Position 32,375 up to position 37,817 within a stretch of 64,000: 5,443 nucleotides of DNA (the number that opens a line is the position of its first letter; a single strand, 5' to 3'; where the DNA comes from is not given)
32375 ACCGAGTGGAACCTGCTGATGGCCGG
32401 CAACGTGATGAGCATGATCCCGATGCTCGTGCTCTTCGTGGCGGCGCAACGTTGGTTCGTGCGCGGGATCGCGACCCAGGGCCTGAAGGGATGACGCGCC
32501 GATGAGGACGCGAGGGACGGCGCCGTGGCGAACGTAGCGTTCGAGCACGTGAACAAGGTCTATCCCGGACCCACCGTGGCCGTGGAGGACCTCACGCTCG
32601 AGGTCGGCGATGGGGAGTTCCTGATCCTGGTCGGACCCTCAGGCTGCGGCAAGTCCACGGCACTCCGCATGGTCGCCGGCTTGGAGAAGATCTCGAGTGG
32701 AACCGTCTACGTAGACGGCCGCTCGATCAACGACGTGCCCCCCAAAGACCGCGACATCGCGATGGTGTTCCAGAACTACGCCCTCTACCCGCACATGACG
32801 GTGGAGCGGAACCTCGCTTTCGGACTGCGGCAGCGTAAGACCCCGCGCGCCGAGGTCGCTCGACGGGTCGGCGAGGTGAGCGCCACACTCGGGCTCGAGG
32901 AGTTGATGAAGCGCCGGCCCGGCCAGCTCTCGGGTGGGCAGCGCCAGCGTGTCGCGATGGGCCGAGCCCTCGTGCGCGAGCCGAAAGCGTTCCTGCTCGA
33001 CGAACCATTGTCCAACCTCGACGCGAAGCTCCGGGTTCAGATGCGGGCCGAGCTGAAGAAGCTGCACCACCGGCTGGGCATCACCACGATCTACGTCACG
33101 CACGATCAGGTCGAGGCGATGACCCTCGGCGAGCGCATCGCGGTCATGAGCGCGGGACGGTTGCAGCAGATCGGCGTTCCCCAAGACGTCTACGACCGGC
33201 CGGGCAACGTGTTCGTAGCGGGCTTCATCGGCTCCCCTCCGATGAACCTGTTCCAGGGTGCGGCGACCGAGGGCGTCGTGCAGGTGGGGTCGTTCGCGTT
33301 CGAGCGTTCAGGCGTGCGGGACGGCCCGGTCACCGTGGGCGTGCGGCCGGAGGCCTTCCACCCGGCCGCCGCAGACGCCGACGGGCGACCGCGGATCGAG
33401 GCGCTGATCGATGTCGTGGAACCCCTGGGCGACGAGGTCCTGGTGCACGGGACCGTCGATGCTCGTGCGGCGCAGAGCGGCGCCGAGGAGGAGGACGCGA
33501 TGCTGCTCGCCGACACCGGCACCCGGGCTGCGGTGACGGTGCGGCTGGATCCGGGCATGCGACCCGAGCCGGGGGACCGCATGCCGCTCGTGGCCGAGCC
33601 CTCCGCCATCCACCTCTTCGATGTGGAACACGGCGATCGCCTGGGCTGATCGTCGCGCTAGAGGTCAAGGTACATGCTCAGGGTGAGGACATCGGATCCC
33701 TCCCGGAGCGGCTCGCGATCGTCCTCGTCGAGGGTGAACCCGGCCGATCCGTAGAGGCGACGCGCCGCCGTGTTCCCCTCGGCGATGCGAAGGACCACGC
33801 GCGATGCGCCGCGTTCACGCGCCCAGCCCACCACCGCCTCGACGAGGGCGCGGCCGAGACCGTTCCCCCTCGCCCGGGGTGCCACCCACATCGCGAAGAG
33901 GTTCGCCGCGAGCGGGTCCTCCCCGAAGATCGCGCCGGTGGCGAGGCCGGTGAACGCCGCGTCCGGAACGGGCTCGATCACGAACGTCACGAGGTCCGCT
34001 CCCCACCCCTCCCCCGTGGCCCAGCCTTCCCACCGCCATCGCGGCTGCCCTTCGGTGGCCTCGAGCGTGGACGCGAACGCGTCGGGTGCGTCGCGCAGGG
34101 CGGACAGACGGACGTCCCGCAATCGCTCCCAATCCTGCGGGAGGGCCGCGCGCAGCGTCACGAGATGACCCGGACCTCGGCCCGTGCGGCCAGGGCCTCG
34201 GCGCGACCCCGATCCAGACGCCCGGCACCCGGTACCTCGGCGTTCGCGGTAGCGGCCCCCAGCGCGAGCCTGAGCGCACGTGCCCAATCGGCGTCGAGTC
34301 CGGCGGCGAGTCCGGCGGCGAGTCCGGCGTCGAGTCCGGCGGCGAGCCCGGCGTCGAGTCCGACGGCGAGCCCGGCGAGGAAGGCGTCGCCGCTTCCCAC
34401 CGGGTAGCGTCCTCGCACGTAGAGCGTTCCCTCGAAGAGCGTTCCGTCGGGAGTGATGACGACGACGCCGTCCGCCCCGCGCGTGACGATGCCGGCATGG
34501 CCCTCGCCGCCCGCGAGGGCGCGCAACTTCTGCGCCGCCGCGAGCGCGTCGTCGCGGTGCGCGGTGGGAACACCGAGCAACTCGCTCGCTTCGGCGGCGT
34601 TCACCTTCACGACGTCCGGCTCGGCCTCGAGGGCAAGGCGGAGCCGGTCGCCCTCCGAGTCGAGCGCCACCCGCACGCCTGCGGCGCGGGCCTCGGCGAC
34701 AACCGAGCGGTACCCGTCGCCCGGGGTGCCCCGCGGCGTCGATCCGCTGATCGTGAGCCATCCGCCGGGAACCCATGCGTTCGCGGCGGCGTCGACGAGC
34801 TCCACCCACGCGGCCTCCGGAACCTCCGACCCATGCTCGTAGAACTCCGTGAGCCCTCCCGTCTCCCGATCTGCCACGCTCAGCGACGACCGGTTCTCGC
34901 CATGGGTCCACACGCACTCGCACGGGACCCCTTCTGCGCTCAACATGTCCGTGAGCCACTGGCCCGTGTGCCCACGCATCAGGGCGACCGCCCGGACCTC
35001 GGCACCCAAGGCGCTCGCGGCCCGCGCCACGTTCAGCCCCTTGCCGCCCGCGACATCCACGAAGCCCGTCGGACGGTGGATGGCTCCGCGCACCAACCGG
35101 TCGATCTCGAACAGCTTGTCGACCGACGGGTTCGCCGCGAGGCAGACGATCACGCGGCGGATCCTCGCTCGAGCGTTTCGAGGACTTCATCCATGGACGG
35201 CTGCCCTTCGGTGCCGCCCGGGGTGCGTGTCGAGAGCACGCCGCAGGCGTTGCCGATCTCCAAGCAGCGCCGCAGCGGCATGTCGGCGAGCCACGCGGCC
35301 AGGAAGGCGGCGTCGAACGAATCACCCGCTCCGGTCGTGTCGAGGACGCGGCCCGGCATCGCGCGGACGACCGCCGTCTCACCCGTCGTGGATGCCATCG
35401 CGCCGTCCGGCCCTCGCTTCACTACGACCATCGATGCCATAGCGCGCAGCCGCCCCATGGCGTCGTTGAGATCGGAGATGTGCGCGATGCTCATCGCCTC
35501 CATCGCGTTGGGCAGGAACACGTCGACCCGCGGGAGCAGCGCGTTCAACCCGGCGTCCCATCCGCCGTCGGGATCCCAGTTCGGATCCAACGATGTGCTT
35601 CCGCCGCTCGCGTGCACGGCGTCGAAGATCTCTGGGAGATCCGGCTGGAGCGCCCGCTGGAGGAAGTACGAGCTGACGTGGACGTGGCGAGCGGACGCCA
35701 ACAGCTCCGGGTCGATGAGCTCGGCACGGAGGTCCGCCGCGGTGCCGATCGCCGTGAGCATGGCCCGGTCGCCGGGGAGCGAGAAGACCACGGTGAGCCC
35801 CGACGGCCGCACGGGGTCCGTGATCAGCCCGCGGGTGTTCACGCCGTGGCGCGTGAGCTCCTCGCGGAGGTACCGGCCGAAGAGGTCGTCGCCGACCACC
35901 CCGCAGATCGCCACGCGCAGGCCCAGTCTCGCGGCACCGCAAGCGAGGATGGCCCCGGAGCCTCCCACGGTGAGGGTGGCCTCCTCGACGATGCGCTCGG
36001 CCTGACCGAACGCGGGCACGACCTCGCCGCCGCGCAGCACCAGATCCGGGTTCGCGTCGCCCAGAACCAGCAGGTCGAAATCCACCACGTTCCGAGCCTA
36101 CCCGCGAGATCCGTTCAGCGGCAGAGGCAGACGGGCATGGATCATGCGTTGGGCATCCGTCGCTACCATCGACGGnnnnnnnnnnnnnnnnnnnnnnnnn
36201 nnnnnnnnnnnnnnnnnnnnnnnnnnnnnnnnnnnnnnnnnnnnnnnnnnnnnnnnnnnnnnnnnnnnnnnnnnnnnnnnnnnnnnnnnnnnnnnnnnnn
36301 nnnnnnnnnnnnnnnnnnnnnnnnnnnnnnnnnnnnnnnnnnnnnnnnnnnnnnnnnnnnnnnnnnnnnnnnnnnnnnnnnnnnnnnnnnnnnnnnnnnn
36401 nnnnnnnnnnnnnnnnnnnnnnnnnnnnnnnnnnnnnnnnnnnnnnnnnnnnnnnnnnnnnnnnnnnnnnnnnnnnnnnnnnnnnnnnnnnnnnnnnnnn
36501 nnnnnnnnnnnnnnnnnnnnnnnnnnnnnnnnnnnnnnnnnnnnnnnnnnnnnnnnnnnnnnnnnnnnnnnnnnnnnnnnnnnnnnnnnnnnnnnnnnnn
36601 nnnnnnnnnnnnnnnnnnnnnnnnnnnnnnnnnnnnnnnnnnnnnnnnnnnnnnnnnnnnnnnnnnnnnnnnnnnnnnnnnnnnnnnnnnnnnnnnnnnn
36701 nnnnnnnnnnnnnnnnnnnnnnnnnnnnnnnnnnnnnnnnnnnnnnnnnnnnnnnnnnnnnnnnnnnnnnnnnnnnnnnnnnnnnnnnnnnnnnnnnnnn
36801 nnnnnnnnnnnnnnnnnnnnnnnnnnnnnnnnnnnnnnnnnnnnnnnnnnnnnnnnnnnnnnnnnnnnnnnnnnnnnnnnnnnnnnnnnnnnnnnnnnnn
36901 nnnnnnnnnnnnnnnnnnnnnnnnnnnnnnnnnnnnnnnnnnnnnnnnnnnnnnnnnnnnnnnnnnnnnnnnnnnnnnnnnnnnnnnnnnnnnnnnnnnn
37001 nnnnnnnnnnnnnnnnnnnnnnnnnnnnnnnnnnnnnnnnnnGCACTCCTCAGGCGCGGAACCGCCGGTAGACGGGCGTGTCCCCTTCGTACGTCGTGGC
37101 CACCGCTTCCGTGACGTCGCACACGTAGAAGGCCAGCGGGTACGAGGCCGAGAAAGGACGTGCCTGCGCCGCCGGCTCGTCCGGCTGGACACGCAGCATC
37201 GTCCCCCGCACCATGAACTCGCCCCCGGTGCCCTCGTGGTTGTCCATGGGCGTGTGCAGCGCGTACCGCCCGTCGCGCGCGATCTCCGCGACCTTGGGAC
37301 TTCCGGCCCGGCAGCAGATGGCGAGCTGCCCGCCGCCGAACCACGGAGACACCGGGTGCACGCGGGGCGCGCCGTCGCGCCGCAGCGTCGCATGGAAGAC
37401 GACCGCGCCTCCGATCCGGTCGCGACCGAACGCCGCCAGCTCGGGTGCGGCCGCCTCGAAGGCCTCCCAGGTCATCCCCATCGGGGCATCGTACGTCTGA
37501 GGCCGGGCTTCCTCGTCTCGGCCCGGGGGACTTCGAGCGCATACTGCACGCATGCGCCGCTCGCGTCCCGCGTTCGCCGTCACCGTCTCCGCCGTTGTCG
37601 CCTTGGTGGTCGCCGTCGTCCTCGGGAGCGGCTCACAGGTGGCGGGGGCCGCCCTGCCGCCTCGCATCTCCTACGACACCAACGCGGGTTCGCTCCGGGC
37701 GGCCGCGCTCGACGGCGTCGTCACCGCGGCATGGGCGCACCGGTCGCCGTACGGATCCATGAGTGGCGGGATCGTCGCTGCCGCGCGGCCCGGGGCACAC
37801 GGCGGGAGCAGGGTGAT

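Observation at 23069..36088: DeoR-associated ketose/aminosugar utilisation island, possibly frl-like (Amadori) or aga-like (galactosamine/tagatose-6-P)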

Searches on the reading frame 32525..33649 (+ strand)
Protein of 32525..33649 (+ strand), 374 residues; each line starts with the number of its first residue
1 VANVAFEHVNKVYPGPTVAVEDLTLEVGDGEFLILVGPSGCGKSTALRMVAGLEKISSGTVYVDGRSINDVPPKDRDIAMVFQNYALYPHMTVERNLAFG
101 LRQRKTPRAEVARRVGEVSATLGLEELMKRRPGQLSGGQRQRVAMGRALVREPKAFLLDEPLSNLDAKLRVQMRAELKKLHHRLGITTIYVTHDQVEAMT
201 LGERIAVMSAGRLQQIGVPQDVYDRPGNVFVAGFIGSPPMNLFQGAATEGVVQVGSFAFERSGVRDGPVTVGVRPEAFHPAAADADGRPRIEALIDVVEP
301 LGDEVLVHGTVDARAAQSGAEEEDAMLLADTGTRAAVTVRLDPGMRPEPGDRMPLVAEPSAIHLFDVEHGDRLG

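Call 8: search_protein_families(library=pfam, proteins=[window:32525-33649:+])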
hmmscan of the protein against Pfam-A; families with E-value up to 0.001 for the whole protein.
window:32525-33649:+ (374 aa): 7 families
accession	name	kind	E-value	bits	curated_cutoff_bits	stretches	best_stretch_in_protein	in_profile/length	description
PF00005.33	ABC_tran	-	3.1e-33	115.7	25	1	21-162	2-136/137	ABC transporter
PF08402.16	TOBE_2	-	6.8e-08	33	21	1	271-314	1-41/76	TOBE domain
PF17850.7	CysA_C_terminal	-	9.2e-07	29.8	29.7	1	241-278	1-41/43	CysA C-terminal regulatory domain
PF17912.7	OB_MalK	-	5e-06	27.7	27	1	236-278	1-53/53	MalK OB fold domain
PF03215.21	Rad17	-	0.0005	20.5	23.8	1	25-78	40-92/186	Rad17 P-loop domain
PF13401.12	AAA_22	-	0.00061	20.6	27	0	31-67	6-43/130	AAA domain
PF13304.12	AAA_21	-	0.00069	20.2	27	0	33-53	2-22/304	AAA domain, putative AbiEii toxin, Type IV TA system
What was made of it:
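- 32525..33649 (+): ABC ATPase of the MalK/UgpC/MsiK type. Pfam ABC_tran and TOBE_2 (call 8).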

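Call 23: search_protein_families(library=ncbifam, proteins=[window:32525-33649:+], max_evalue=0.00001)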
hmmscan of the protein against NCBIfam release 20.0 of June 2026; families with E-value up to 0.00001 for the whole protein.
window:32525-33649:+ (374 aa): 179 families (the best 25 are shown)
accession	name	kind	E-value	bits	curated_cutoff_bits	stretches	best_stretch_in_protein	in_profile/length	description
NF008653.0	PRK11650.1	subfamily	6e-139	463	432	1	1-372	1-354/357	sn-glycerol-3-phosphate ABC transporter ATP-binding protein UgpC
NF008233.0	PRK11000.1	equivalog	3.8e-109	364.9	568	1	1-333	1-339/369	maltose/maltodextrin ABC transporter ATP-binding protein MalK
TIGR03265.1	PhnT2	equivalog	4.2e-97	325.5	457.7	1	4-311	5-312/353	putative 2-aminoethylphosphonate ABC transporter ATP-binding protein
NF006987.0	PRK09452.1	equivalog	3e-96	322.4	482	1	4-248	18-259/378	spermidine/putrescine ABC transporter ATP-binding protein PotA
TIGR01187.1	potA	subfamily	1.7e-92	310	355.6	1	35-249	1-213/325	polyamine ABC transporter ATP-binding protein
NF040933.2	ABC_arch_GlcV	equivalog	5.5e-90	301.8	450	1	3-280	2-288/357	glucose ABC transporter ATP-binding protein GlcV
NF043075.1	MMSYN1_0197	equivalog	5.2e-86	288.7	550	1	6-248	5-244/341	spermidine/putrescine ABC transporter ATP-binding protein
TIGR03258.1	PhnT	equivalog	9.4e-83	278.2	499.15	1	4-315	9-324/359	2-aminoethylphosphonate ABC transport system ATP-binding subunit PhnT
NF008513.0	PRK11432.1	equivalog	9.8e-83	277.9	496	1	5-279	8-284/351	ferric ABC transporter ATP-binding protein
NF008621.0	PRK11607.1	equivalog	8.4e-82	274.9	613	1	9-249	25-262/377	putrescine ABC transporter ATP-binding subunit PotG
NF040840.2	tungstate_WtpC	equivalog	1.2e-81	274.7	440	1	18-278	14-276/347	tungstate ABC transporter ATP-binding protein WtpC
TIGR00968.1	3a0106s01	subfamily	6.7e-81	271.3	342.75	1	7-237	4-233/237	sulfate ABC transporter ATP-binding protein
NF008105.0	PRK10851.1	equivalog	1e-70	238.3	502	1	5-276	4-278/362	sulfate/thiosulfate ABC transporter ATP-binding protein CysA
TIGR01186.1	proV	subfamily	4.8e-64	216.7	326.6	1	15-237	4-232/363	betaine/proline/choline family ABC transporter ATP-binding protein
TIGR03415.1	ABC_choXWV_ATP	equivalog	3.3e-55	187.6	483.75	1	15-245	35-276/382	choline ABC transporter ATP-binding protein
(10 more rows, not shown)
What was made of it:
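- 32525..33649 (+): NCBIfam UgpC subfamily 463 bits against a cut-off of 432 (call 23).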

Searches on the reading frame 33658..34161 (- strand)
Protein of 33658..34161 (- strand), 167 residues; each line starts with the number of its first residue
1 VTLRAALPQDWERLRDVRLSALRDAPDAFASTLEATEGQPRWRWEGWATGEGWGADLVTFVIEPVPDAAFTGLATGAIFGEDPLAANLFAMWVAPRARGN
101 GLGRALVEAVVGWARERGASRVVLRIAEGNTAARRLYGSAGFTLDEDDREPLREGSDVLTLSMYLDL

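Call 8: search_protein_families(library=pfam, proteins=[window:33658-34161:-])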
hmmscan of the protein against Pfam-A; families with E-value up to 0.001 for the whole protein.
window:33658-34161:- (167 aa): 7 families
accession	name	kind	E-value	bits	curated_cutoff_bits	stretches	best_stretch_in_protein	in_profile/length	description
PF00583.31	Acetyltransf_1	-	2.5e-15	57.2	20.7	1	69-142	43-116/116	Acetyltransferase (GNAT) family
PF13508.13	Acetyltransf_7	-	1.1e-09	39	27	1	77-143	21-83/84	Acetyltransferase (GNAT) domain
PF08445.16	FR47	-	3.8e-09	36.8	22.1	1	86-146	22-81/86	FR47-like protein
PF13302.13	Acetyltransf_3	-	5e-09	37.4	25.4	1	3-143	4-138/138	Acetyltransferase (GNAT) domain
PF24553.2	Rv0428c_C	-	1.5e-07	31.7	27.2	1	88-145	162-218/224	Probable histone acetyltransferase Rv0428c C-terminal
PF13673.13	Acetyltransf_10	-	1.9e-05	25.1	23.6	1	89-156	55-119/128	Acetyltransferase (GNAT) domain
PF14542.12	Acetyltransf_CG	-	0.00021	21.8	30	1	91-119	30-58/80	GCN5-related N-acetyl-transferase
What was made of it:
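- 33658..34161 (-): GNAT N-acetyltransferase. Accessory gene, translationally coupled to the kinase upstream. Pfam Acetyltransf_1 (call 8).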

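Call 9: search_protein_families(library=ncbifam, proteins=[window:33658-34161:-], max_evalue=0.00001)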
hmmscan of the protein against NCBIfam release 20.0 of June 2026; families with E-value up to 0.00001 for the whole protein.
window:33658-34161:- (167 aa): 9 families
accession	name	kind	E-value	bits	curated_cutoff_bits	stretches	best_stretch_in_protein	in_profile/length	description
NF049894.1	CG3035_N_ac_Glu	equivalog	1.3e-11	44.3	280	1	89-145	236-292/300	N-acetylglutamate synthase, CG3035 family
TIGR01575.1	rimI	equivalog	7.1e-09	35.9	86.4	1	85-143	55-113/132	ribosomal protein S18-alanine N-acetyltransferase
TIGR03448.1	mycothiol_MshD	equivalog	9.7e-09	34.9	163.1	1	87-148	230-291/294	mycothiol synthase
NF040503.1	resist_ArsN1a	equivalog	6.7e-08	32.4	170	1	89-143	80-134/159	arsinothricin resistance N-acetyltransferase ArsN1 family A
NF000487.1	stat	exception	3.2e-07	30.1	420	1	50-145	71-164/189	streptothricin N-acetyltransferase STAT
NF002959.0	PRK03624.1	equivalog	5.4e-07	29.4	124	1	88-144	75-131/147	GNAT family acetyltransferase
NF007025.1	PRK09491.1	equivalog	2.6e-06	27.4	173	1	86-143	63-120/145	ribosomal protein S18-alanine N-acetyltransferase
NF033130.1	AAC_6p_A48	exception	3.2e-06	27.1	300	1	85-143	76-134/147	AacA48 family aminoglycoside 6'-N-acetyltransferase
NF000359.1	sat3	exception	8.7e-06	25.9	360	0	96-164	106-177/180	streptothricin N-acetyltransferase Sat3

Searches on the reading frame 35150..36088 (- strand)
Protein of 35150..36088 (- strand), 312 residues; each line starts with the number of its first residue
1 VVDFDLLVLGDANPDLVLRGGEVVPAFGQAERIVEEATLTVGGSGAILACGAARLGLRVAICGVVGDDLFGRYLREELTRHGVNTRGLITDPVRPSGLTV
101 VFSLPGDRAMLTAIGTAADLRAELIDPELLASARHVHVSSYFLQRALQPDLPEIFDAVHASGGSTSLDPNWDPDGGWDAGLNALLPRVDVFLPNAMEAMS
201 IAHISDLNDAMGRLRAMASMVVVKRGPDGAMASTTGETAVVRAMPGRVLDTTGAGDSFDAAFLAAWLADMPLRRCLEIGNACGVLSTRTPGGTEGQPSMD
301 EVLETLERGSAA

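Call 8: search_protein_families(library=pfam, proteins=[window:35150-36088:-])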
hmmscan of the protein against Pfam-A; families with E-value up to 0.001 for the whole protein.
window:35150-36088:- (312 aa): 2 families
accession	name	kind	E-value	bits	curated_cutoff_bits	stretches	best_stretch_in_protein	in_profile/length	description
PF00294.29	PfkB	-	5.6e-51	174.1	25.8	1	5-297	3-300/302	pfkB family carbohydrate kinase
PF08543.17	Phos_pyr_kin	-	0.00073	19.4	27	0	152-268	88-212/246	Phosphomethylpyrimidine kinase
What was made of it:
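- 35150..36088 (-): Ribokinase-like PfkB kinase. Predicted kinase for the free sugar, with galactosamine 6-kinase as the working guess. Pfam PfkB 174 bits (call 8).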

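Call 9: search_protein_families(library=ncbifam, proteins=[window:35150-36088:-], max_evalue=0.00001)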
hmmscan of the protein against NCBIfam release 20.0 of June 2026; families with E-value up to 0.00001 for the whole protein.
window:35150-36088:- (312 aa): 19 families
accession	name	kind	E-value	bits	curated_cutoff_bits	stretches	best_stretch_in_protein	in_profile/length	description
TIGR04382.1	myo_inos_iolC_N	equivalog_domain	6.2e-40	137.4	300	1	37-304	29-307/309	5-dehydro-2-deoxygluconokinase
NF053626.1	RibKinHalex1628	equivalog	5.6e-34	118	330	1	6-306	4-291/293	ATP-dependent ribose-1-phosphate kinase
TIGR02152.1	D_ribokin_bact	equivalog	3.7e-32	111.8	299.65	1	7-303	2-297/298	ribokinase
NF049991.1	TagKinase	equivalog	4.1e-32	111.3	420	1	43-302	42-311/321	tagatose kinase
NF006957.1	PRK09434.1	equivalog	8.9e-26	91.1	450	1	41-299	26-299/302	fructokinase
NF047869.1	myo_kin_aldol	exception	3.7e-24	85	600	2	38-138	35-138/586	bifunctional 5-dehydro-2-deoxygluconokinase/5-dehydro-2-deoxyphosphogluconate aldolase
NF008353.0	PRK11142.1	equivalog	9.9e-24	84.4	341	1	6-307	5-304/307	ribokinase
NF040938.1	KDG_KDGal_kin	equivalog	1.9e-19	69.9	400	1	40-306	28-303/305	bifunctional 2-dehydro-3-deoxygluconokinase/2-dehydro-3-deoxygalactonokinase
NF041134.1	R1P_kin_Thcocales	equivalog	4.2e-18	65.8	500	1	4-292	1-268/291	ADP-dependent ribose-1-phosphate kinase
TIGR03168.1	1-PFK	subfamily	2.5e-16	59.5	216.4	1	190-298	179-293/305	hexose kinase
NF007321.0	PRK09813.1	equivalog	2.6e-16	59.9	247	1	46-283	28-251/261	fructoselysine 6-kinase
NF041332.1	KDG_KDGal_kin_Halo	equivalog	1.2e-15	57.8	440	1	32-292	21-297/320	bifunctional 2-dehydro-3-deoxygluconokinase/2-dehydro-3-deoxygalactonokinase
TIGR03828.1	pfkB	equivalog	1.1e-13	50.9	292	1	207-297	201-292/305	1-phosphofructokinase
TIGR02198.1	rfaE_dom_I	equivalog_domain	3.1e-13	49.5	345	1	189-286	192-296/315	D-glycero-beta-D-manno-heptose-7-phosphate kinase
NF041320.1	pfkB_Halo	equivalog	2.7e-11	43.4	400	1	198-303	187-291/302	1-phosphofructokinase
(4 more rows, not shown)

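Call 58: search_solved_structures(query=window:35150-36088:-, max_evalue=1e-10)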
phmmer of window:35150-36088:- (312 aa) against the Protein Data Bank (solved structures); distinct sequences matched with E-value up to 1e-10: 22.
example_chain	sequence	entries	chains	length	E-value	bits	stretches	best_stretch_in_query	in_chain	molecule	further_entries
3iq0_A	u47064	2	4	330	4e-24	88.7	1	43-305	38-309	putative Ribokinase II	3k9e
4x8f_A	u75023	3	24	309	2.6e-22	82.8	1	6-302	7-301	Ribokinase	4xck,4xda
6znx_A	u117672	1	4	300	1.7e-20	76.8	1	6-303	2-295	Ribokinase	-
8cqx_A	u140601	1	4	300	3.5e-20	75.8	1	6-303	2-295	Ribokinase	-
11bl_A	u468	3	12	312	6.2e-20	74.9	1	6-306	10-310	Ribokinase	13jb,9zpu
3hj6_A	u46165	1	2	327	1.9e-18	70.1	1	3-304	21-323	Fructokinase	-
3ubo_A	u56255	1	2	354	4e-18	69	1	39-284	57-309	adenosine kinase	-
5ey7_A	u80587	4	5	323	7.2e-18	68.1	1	41-299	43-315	Fructokinase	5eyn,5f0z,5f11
4du5_A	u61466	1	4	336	9.8e-18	67.7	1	42-301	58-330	PfkB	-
1v19_A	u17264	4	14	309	4.5e-17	65.5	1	39-306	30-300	2-KETO-3-DEOXYGLUCONATE KINASE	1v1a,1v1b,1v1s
4e3a_A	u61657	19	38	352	4.6e-17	65.5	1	40-284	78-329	sugar kinase protein | Probable sugar kinase protein | sugar kinase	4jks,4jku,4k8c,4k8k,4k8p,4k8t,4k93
5ygg_A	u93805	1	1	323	6.4e-17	65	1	41-299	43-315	Fructokinase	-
3h49_A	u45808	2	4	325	1.2e-16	64.1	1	6-307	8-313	Ribokinase | Uncharacterized sugar kinase ydjH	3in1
3pl2_A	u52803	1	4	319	1.7e-16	63.7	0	215-306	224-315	Sugar kinase, ribokinase family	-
6ilr_A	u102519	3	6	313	1.7e-16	63.7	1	6-306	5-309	Ribokinase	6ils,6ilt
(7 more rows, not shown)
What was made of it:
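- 35150..36088 (-): The best PDB hits are ribokinases (call 58).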

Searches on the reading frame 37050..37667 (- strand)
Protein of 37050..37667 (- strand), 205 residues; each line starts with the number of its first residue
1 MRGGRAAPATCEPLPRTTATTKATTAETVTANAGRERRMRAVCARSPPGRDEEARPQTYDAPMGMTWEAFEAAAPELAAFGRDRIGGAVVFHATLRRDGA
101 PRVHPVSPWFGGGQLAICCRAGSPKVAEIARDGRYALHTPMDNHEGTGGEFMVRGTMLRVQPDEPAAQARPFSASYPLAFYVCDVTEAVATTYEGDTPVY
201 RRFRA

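Call 8: search_protein_families(library=pfam, proteins=[window:37050-37667:-])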
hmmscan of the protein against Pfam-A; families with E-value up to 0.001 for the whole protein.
window:37050-37667:- (205 aa): 1 family
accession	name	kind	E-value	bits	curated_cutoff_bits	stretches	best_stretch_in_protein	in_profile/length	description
PF01243.27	PNPOx_N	-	0.00012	22.8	28.1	1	89-176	14-93/120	Pyridoxamine 5'-phosphate oxidase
